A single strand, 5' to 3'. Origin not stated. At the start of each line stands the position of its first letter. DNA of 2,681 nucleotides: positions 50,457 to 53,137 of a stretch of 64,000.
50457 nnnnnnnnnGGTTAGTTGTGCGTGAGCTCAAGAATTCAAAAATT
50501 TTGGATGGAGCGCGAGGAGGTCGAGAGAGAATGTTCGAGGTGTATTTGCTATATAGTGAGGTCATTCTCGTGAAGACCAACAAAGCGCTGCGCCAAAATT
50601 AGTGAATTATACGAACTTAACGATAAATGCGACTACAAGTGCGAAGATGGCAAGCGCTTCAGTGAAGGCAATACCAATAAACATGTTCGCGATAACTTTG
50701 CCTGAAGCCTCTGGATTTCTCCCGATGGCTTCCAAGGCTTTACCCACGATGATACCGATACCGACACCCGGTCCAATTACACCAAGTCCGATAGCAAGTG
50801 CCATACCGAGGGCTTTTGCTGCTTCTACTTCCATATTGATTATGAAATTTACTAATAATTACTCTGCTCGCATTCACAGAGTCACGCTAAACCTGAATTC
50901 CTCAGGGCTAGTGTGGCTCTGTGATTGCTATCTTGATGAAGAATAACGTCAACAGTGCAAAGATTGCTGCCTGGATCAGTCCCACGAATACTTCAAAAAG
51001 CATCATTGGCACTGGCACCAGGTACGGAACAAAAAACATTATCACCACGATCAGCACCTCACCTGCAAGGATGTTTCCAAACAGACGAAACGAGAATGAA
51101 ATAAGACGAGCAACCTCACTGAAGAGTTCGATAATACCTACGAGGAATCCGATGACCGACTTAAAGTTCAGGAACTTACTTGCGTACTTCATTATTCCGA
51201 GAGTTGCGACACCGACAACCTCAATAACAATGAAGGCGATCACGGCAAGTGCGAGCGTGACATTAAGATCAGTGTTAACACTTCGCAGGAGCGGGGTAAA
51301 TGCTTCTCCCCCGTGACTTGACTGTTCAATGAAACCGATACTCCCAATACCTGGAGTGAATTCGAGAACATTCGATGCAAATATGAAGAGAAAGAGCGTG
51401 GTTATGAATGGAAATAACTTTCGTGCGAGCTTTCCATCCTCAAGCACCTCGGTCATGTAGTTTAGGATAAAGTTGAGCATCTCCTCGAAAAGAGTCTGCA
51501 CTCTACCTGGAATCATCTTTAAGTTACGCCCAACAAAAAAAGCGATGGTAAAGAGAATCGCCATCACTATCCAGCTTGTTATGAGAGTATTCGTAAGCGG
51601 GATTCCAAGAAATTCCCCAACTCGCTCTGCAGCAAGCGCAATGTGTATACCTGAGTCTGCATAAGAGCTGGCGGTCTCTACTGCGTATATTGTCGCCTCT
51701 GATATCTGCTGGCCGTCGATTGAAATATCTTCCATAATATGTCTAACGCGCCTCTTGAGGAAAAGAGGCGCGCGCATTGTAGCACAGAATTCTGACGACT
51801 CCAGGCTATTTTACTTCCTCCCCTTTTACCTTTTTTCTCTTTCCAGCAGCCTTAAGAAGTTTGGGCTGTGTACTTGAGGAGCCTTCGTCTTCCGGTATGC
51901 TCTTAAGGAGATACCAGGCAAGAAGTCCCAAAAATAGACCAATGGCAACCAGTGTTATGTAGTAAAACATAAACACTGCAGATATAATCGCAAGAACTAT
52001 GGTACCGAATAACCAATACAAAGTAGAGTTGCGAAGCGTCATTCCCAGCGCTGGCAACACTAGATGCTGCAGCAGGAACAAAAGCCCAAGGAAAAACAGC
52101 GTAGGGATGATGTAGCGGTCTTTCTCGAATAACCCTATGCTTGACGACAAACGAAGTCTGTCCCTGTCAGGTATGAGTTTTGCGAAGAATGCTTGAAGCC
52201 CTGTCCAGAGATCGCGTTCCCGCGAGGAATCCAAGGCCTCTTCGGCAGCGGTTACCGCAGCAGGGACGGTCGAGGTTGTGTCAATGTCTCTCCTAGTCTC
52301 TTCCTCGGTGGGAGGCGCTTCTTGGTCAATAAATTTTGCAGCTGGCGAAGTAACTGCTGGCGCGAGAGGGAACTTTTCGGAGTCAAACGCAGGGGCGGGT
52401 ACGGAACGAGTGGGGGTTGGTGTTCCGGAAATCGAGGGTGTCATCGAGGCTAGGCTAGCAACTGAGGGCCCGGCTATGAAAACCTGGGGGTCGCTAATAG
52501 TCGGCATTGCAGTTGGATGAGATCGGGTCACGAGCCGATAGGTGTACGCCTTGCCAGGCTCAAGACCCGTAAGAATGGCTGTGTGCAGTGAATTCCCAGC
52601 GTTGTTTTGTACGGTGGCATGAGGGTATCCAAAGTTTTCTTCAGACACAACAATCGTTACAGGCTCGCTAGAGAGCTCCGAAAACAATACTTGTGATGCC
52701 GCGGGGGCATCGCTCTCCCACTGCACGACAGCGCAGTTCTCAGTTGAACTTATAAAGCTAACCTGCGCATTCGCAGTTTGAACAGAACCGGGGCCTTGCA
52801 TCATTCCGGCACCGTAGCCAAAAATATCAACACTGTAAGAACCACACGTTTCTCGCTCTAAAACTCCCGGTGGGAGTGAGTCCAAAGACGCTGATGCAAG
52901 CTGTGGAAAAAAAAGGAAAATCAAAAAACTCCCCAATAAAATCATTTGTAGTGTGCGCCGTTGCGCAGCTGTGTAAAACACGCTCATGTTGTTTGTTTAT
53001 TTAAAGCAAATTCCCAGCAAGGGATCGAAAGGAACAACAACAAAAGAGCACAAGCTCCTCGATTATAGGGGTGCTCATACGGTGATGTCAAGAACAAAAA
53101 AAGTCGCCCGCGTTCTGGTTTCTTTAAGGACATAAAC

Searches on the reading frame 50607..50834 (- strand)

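Call 84: search_protein_families(library=pfam, proteins=[window:50607-50834:-], max_evalue=0.01)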
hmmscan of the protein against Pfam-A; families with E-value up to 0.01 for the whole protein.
window:50607-50834:- (75 aa): 1 family
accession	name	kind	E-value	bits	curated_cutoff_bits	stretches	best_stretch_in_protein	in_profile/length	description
PF00137.26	ATP-synt_C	-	1.4e-17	64.1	24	1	9-71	1-59/60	ATP synthase subunit C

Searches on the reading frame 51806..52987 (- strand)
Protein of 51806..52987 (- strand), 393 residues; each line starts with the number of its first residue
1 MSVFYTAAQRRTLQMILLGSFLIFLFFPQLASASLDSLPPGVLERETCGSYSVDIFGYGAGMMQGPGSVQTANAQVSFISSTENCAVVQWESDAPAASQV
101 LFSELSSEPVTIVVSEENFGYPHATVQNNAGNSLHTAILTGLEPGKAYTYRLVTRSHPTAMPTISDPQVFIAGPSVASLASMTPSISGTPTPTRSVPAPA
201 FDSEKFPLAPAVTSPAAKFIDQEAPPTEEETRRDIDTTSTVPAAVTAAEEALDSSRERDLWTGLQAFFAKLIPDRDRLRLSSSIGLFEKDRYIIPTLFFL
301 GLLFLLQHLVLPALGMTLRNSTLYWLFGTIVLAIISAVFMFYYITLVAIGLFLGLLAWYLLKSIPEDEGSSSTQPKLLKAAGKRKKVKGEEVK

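Call 58: search_protein_families(library=pfam, proteins=[window:51806-52987:-], max_evalue=0.1)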
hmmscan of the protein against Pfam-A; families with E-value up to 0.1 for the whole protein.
window:51806-52987:- (393 aa): 2 families
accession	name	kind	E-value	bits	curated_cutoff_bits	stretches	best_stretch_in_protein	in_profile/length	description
PF16656.11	Pur_ac_phosph_N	-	6.8e-07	30.2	30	1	76-157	6-83/93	Purple acid Phosphatase, N-terminal domain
PF00041.27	fn3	-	0.0014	19.3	25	1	75-157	5-71/84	Fibronectin type III domain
